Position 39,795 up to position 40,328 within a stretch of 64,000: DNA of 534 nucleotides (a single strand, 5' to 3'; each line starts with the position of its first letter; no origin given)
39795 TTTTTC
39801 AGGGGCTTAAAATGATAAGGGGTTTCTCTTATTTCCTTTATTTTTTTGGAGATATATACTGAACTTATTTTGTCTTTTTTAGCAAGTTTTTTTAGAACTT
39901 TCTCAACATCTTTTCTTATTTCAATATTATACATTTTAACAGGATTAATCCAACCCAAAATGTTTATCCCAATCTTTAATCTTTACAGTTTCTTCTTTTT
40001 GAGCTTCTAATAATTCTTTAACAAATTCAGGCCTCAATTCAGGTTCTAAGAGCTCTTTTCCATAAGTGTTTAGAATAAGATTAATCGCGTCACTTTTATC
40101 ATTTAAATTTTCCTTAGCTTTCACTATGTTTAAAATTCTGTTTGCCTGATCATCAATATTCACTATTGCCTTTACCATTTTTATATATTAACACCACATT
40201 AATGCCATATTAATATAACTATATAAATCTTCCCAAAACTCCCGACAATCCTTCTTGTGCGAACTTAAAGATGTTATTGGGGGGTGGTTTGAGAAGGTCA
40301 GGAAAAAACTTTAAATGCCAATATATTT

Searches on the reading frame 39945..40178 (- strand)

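Call 13: search_protein_families(library=pfam, proteins=[window:39945-40178:-], max_evalue=0.01)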
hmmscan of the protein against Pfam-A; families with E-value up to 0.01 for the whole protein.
window:39945-40178:- (77 aa): 1 family
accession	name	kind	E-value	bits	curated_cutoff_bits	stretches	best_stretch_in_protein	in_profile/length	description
PF10884.14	DUF2683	-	7.9e-10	39.3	27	1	15-69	4-60/66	Protein of unknown function (DUF2683)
